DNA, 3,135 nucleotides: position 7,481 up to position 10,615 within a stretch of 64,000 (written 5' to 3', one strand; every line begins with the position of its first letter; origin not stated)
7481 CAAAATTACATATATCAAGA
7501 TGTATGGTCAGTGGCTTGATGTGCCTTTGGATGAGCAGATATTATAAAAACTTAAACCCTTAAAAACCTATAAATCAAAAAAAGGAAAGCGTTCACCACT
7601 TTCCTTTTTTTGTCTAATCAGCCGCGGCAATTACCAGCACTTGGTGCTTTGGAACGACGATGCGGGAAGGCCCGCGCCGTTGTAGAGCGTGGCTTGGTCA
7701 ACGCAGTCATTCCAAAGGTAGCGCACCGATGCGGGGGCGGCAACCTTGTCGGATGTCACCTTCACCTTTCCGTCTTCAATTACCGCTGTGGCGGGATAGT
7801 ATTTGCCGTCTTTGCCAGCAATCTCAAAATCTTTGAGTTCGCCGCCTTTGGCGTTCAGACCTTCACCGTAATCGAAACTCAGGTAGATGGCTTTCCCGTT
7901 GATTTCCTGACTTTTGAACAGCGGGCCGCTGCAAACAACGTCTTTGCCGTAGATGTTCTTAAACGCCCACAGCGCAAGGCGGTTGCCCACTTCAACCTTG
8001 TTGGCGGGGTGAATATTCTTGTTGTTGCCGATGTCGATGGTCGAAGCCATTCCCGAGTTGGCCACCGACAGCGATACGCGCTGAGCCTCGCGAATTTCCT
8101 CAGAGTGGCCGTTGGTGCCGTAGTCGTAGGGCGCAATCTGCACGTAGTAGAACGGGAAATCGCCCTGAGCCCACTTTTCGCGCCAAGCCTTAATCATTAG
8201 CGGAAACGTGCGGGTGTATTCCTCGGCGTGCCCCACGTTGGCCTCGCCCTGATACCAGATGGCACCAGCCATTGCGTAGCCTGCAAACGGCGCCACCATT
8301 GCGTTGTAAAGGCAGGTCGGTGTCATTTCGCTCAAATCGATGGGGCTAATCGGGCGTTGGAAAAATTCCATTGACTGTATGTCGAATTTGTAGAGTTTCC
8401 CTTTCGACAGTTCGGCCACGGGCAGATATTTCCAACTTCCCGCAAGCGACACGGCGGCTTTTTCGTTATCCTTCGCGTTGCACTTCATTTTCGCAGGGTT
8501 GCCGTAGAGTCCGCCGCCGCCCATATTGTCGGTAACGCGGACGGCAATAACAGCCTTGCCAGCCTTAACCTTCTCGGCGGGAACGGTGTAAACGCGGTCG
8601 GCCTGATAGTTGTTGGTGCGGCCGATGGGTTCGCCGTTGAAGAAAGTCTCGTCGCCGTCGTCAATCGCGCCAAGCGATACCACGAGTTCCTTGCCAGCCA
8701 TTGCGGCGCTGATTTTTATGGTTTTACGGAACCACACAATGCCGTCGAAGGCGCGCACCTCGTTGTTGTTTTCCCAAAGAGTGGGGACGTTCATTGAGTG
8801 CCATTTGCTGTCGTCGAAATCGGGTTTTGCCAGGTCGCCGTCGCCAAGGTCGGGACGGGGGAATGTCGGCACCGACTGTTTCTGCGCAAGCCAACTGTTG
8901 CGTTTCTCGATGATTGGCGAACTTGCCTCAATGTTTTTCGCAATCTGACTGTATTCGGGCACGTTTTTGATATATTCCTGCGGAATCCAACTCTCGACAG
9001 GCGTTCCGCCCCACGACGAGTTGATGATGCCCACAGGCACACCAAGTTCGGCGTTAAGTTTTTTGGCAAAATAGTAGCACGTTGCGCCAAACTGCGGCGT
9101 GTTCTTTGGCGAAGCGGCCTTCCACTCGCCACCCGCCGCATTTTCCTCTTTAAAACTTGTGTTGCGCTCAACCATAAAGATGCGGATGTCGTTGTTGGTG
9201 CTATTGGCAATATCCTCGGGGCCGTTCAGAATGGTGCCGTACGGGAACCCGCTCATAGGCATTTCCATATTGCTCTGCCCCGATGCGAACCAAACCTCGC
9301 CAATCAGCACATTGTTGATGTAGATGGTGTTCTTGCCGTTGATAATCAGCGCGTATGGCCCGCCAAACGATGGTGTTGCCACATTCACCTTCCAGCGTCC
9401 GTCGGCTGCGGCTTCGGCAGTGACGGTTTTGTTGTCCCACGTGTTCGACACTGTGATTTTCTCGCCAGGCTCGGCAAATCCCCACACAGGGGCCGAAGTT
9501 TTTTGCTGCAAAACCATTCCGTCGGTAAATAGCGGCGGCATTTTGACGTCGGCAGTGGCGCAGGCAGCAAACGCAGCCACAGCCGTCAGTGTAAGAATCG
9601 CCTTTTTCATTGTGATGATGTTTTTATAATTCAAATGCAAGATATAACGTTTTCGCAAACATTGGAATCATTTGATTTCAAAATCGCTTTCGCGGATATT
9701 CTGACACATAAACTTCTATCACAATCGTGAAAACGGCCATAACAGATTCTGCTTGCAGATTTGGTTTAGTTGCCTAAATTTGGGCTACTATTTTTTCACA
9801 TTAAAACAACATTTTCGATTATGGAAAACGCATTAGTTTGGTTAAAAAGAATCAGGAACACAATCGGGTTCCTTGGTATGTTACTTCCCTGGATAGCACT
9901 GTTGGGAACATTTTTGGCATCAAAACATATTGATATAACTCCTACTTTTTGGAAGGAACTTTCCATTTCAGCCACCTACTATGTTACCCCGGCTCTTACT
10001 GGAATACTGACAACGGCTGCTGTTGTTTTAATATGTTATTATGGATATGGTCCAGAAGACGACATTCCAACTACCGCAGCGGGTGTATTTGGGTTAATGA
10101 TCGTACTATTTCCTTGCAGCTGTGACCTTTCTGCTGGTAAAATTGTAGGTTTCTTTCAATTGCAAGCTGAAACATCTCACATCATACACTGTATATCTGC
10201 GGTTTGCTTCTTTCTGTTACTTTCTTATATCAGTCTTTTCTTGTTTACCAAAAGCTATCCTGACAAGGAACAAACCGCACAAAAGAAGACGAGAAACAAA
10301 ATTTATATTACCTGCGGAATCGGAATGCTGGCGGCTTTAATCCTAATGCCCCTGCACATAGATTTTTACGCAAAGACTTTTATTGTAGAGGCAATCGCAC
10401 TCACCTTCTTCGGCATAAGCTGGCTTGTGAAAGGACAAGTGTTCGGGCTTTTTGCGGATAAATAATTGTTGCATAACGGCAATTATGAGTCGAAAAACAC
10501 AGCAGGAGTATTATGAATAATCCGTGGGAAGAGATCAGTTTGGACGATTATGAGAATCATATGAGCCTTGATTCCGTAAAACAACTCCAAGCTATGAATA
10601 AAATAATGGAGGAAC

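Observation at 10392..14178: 3.7-kb four-gene cassette bounded by two diverged copies of the 3' end of a host membrane-protein gene (all coding differences silent)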

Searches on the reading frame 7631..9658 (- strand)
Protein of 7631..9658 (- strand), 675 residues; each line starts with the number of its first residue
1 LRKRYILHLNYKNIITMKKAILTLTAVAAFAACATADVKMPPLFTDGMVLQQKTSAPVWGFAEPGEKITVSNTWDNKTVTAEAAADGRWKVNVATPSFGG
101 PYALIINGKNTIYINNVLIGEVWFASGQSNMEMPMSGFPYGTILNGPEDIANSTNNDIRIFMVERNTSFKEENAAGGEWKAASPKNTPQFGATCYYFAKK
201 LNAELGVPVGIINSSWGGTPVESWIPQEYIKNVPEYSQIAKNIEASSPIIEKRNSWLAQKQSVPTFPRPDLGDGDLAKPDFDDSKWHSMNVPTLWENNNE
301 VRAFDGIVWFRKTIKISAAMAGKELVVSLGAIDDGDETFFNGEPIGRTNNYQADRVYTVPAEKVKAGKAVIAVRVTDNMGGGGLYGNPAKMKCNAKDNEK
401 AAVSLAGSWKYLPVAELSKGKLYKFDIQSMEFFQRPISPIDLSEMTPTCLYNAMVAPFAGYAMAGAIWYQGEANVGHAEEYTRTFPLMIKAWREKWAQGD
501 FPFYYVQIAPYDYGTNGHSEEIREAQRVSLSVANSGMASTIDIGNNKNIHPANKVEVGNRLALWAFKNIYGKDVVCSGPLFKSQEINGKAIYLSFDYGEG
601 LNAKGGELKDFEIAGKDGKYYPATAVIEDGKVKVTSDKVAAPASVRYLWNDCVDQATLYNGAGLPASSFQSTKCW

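Call 6: search_protein_families(library=pfam, proteins=[window:7631-9658:-])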
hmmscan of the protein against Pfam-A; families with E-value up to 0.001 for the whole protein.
window:7631-9658:- (675 aa): 2 families
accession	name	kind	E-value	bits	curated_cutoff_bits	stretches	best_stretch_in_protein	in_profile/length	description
PF03629.24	SASA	-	4.9e-19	69.3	24.8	2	450-562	104-221/226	Carbohydrate esterase, sialic acid-specific acetylesterase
PF02837.24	Glyco_hydro_2_N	-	6.3e-06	26.7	28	1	287-375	47-133/169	Glycosyl hydrolases family 2, sugar binding domain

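Call 70: find_encoding_contigs(protein=window:7631-9610:-, flank=9000, max_places=10)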
Protein window:7631-9610:- (659 aa): 4 contigs read that carry it; 2 places shown.
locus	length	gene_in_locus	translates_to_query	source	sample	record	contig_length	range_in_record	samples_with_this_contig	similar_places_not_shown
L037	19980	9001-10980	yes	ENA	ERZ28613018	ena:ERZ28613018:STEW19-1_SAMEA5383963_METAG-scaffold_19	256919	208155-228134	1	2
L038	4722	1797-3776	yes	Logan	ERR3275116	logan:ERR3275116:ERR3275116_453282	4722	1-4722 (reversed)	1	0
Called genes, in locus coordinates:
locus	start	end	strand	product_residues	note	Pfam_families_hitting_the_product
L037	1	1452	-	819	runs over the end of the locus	PF02190:LON_substr_bdg, PF00004:AAA, PF07728:AAA_5, PF22667:Lon_lid, PF05362:Lon_C, PF13541:ChlI (weak)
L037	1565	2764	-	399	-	PF13562:NTP_transf_4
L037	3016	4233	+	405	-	-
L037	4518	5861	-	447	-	PF00282:Pyridoxal_deC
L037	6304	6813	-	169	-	PF00583:Acetyltransf_1, PF13673:Acetyltransf_10, PF13508:Acetyltransf_7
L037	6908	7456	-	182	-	PF00857:Isochorismatase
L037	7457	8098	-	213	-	-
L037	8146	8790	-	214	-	-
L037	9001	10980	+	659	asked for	PF03629:SASA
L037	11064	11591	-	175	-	-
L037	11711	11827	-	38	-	-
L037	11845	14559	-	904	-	PF01326:PPDK_N, PF00391:PEP-utilizers, PF02896:PEP-utilizers_C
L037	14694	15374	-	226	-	PF03544:TonB_C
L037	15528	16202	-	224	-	PF03544:TonB_C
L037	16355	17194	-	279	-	PF03544:TonB_C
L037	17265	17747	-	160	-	PF03544:TonB_C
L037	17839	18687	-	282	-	PF03544:TonB_C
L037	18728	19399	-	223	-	PF03544:TonB_C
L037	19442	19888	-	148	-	PF03544:TonB_C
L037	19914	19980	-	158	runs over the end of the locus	PF03544:TonB_C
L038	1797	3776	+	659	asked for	PF03629:SASA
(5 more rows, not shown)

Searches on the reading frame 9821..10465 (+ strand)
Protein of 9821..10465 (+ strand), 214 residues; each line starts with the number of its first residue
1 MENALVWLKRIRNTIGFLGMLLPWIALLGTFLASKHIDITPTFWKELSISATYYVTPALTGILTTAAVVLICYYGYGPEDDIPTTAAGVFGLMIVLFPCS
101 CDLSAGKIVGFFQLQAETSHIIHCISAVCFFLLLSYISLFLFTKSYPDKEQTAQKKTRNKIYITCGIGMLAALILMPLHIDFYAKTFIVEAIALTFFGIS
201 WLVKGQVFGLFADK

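Call 6: search_protein_families(library=pfam, proteins=[window:9821-10465:+])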
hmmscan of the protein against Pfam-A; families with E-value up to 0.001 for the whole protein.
window:9821-10465:+ (214 aa): 0 families

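Call 10: find_encoding_contigs(protein=window:9821-10465:+, flank=10000, max_places=10)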
Protein window:9821-10465:+ (214 aa): 4 contigs read that carry it; 2 places shown.
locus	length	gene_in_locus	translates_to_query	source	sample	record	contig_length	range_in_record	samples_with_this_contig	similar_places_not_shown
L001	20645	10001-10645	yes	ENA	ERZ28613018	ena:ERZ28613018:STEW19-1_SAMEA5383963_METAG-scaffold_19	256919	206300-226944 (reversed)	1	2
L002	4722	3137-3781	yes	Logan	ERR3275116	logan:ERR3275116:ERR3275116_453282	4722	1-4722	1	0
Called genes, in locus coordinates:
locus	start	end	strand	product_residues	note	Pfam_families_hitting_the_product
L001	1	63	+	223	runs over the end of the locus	PF03544:TonB_C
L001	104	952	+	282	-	PF03544:TonB_C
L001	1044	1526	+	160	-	PF03544:TonB_C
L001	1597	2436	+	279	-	PF03544:TonB_C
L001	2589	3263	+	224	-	PF03544:TonB_C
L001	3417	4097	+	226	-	PF03544:TonB_C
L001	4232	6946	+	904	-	PF01326:PPDK_N, PF00391:PEP-utilizers, PF02896:PEP-utilizers_C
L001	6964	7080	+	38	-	-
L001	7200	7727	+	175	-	-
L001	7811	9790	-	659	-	PF03629:SASA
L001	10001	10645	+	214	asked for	-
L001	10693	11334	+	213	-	-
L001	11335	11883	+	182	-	PF00857:Isochorismatase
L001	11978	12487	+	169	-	PF00583:Acetyltransf_1, PF13673:Acetyltransf_10, PF13508:Acetyltransf_7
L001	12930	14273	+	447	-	PF00282:Pyridoxal_deC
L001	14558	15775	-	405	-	-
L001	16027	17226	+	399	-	PF13562:NTP_transf_4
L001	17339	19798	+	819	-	PF02190:LON_substr_bdg, PF00004:AAA, PF07728:AAA_5, PF22667:Lon_lid, PF05362:Lon_C, PF13541:ChlI (weak)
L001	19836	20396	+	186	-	-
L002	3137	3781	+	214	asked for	-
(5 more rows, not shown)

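Call 12: find_homologous_proteins(query=window:9821-10465:+)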
Query window:9821-10465:+ (214 aa): 1263 proteins with E <= 0.001 among 2409 candidates; the best 120 are listed.
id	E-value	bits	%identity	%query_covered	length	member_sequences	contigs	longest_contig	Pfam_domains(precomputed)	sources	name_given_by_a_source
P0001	2.3e-137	474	100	100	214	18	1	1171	-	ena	-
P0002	1.9e-123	428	92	100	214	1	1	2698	-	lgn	-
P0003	5.4e-123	427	93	100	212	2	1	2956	-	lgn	-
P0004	1.1e-102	360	82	99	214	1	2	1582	-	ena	-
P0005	6.0e-98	345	84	91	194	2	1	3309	-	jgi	jgi:hypothetical protein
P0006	1.7e-96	340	76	100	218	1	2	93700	-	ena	-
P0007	3.7e-94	332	76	99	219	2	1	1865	-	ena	-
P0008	1.4e-93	331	74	100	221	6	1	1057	-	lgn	-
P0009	2.1e-93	330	82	91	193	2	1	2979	-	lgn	-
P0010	2.0e-92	327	78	91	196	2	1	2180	-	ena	-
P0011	4.3e-92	326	74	100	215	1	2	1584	-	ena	-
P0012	5.6e-92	325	74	100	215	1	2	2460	-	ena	-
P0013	8.9e-92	325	72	100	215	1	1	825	-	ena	-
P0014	1.1e-91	324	72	100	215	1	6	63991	-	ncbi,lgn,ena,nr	ncbi:MAG: hypothetical protein IKW86_06780 [Salinivirgaceae bacterium]|nr:hypothetical protein [Sali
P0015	1.1e-91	324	74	100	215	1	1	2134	-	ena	-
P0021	8.8e-91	321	71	100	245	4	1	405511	-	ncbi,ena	-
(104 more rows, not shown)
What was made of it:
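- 9821..10465 (+): Full-length membrane-protein gene (214 aa, 'allele A'), a resident but hypervariable and mosaic gene. Call 12 finds 1263 homologues in Bacteroidales MAGs.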

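Call 13: find_encoding_contigs(protein=P0006, flank=10000, max_places=3)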
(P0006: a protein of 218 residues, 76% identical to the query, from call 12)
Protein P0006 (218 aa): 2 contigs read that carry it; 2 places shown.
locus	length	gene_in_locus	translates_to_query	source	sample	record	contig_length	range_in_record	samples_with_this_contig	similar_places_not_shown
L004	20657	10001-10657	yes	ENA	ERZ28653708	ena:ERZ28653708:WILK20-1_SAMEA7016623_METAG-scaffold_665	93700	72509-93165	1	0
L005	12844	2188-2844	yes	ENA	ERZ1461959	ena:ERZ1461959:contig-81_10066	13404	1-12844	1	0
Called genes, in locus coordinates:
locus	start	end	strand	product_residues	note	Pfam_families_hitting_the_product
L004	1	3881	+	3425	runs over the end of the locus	PF18998:Flg_new_2, PF09479:Flg_new, PF03781:FGE-sulfatase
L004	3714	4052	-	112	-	-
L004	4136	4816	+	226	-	PF03544:TonB_C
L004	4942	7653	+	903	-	PF01326:PPDK_N, PF00391:PEP-utilizers, PF02896:PEP-utilizers_C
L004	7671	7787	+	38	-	-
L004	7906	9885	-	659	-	PF03629:SASA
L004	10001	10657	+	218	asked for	-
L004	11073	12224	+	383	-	PF13651:EcoRI_methylase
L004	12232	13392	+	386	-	PF03235:GmrSD_N, PF01844:HNH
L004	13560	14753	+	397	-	PF13562:NTP_transf_4, PF00132:Hexapep (faint)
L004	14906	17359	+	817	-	PF02190:LON_substr_bdg, PF00004:AAA, PF07728:AAA_5, PF22667:Lon_lid, PF05362:Lon_C, PF13541:ChlI (weak)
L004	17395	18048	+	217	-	-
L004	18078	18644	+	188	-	-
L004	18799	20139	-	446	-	PF01979:Amidohydro_1, PF12890:DHOase (weak), PF07969:Amidohydro_3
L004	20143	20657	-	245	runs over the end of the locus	PF00535:Glycos_transf_2, PF10111:Glyco_tranf_2_2 (weak), PF13641:Glyco_tranf_2_3 (faint)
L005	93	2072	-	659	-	PF03629:SASA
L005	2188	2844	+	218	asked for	-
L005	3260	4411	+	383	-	PF13651:EcoRI_methylase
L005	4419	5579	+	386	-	PF03235:GmrSD_N, PF01844:HNH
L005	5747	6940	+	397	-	PF13562:NTP_transf_4, PF00132:Hexapep (faint)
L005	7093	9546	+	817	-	PF02190:LON_substr_bdg, PF00004:AAA, PF07728:AAA_5, PF22667:Lon_lid, PF05362:Lon_C, PF13541:ChlI (weak)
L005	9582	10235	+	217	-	-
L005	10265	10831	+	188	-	-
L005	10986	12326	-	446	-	PF01979:Amidohydro_1, PF12890:DHOase (weak), PF07969:Amidohydro_3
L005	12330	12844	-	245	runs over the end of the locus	PF00535:Glycos_transf_2, PF10111:Glyco_tranf_2_2 (weak), PF13641:Glyco_tranf_2_3 (faint)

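Call 14: find_encoding_contigs(protein=P0021, flank=10000, max_places=3)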
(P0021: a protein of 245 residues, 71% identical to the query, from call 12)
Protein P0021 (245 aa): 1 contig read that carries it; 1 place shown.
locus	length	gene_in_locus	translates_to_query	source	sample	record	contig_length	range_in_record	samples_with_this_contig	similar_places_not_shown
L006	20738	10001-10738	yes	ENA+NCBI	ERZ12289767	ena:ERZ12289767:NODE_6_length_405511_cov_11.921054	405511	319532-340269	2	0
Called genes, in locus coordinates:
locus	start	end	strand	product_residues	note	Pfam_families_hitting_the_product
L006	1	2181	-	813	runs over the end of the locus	-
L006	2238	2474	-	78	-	-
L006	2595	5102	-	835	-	PF14498:Glyco_hyd_65N_2, PF22124:Glyco_hydro_95_cat, PF21307:Glyco_hydro_95_C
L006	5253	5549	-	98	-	-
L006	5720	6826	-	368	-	PF25302:NADase_transloc, PF05203:Hom_end_hint (weak), PF14623:Vint (weak), PF08517:AXH, PF14890:Intein_splicing (weak)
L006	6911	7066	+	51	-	-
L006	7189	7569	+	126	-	PF09643:YopX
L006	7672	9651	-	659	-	PF03629:SASA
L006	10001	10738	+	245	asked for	-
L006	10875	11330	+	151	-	PF00583:Acetyltransf_1, PF13673:Acetyltransf_10, PF13508:Acetyltransf_7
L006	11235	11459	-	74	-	-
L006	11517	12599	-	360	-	-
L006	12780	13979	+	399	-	PF13562:NTP_transf_4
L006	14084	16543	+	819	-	PF02190:LON_substr_bdg, PF00004:AAA, PF07728:AAA_5, PF22667:Lon_lid, PF05362:Lon_C, PF13541:ChlI (weak)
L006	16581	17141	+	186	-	-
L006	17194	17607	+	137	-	-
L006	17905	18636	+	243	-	PF25185:Tad3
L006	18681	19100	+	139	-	PF01243:PNPOx_N, PF16242:Pyrid_ox_like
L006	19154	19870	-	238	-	PF00072:Response_reg, PF04397:LytTR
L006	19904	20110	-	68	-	-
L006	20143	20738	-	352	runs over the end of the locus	PF06580:His_kinase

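Call 15: find_encoding_contigs(protein=P0014, flank=10000, max_places=3)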
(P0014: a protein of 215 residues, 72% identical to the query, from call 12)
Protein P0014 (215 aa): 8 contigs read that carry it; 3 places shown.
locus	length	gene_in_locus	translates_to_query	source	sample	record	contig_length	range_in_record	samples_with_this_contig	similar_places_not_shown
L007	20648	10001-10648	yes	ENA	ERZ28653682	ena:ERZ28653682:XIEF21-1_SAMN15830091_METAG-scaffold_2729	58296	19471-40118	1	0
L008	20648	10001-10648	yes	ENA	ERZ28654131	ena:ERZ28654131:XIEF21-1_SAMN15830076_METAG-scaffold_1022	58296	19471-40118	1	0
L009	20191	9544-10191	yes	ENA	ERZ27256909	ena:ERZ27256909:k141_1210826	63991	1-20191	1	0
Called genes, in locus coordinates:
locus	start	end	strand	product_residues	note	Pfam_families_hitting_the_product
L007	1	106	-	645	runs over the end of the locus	PF14508:GH97_N, PF10566:Glyco_hydro_97, PF14509:GH97_C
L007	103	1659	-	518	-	PF22848:ASD1_dom, PF06964:Alpha-L-AF_C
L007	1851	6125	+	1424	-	PF18998:Flg_new_2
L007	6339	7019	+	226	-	PF03544:TonB_C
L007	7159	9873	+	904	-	PF01326:PPDK_N, PF00391:PEP-utilizers, PF02896:PEP-utilizers_C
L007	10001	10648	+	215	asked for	-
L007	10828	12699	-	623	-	-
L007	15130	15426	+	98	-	-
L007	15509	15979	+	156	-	-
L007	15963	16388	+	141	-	PF01510:Amidase_2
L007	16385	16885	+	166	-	-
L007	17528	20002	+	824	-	PF00069:Pkinase, PF07714:PK_Tyr_Ser-Thr, PF14531:Kinase-like (weak), PF13004:BACON, PF19190:BACON_2, PF13004:BACON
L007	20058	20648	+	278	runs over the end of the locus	-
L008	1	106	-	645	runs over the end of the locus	PF14508:GH97_N, PF10566:Glyco_hydro_97, PF14509:GH97_C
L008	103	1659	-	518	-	PF22848:ASD1_dom, PF06964:Alpha-L-AF_C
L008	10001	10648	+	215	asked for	-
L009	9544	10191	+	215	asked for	-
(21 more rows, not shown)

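Call 17: find_encoding_contigs(protein=P0002, flank=10000, max_places=4)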
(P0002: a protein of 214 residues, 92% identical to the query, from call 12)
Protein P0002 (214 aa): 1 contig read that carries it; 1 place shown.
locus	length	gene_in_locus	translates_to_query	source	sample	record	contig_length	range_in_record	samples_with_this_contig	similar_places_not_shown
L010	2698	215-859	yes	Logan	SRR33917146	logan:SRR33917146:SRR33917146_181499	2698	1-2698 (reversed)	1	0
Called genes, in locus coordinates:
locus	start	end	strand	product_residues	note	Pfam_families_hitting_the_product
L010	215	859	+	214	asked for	-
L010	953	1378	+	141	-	PF00583:Acetyltransf_1, PF13673:Acetyltransf_10, PF13508:Acetyltransf_7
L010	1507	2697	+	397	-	?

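Call 18: find_encoding_contigs(protein=P0003, flank=10000, max_places=4)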
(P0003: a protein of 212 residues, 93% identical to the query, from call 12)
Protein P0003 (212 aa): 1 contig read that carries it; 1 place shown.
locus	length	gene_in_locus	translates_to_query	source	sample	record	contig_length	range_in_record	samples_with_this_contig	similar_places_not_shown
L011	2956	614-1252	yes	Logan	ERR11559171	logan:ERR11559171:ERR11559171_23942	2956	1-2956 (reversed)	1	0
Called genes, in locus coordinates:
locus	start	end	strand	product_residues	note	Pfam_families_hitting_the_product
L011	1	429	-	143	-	?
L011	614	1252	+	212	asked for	-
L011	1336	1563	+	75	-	-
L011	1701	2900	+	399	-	PF13562:NTP_transf_4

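Call 22: find_related_loci(query=window:9821-10465:+, collection=genome_contigs, flank=10000)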
Query window:9821-10465:+ (214 aa) in genome_contigs; peptide patterns used: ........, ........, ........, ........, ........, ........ (x = any residue, [..] = any of these).
93 stretches matched a pattern; 1 encode a relative of the query (tblastn E <= 1e-3); 1 distinct loci.
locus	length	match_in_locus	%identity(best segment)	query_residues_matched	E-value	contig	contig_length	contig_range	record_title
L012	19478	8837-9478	98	1-214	7e-141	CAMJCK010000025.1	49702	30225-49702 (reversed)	MAG: uncultured Bacteroidetes bacterium isolate SRR12081299_bin.48_metaWRAP_v1.3_MAG genome assembly, contig: ERZ1228977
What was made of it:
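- Tried and rejected: The genome_contigs scan with the membrane protein returned a single locus, L012 (call 22).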

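Call 56: search_protein_families(library=ncbifam, proteins=[window:9821-10465:+], max_evalue=0.01)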
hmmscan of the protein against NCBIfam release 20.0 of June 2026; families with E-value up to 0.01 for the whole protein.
window:9821-10465:+ (214 aa): 0 families

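Call 71: find_related_loci(query=window:9821-10465:+, collection=viral_contigs, flank=8000)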
Query window:9821-10465:+ (214 aa) in viral_contigs; peptide patterns used: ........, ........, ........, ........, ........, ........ (x = any residue, [..] = any of these).
2 stretches matched a pattern, but none encodes a relative of the query by tblastn (E <= 1e-3).
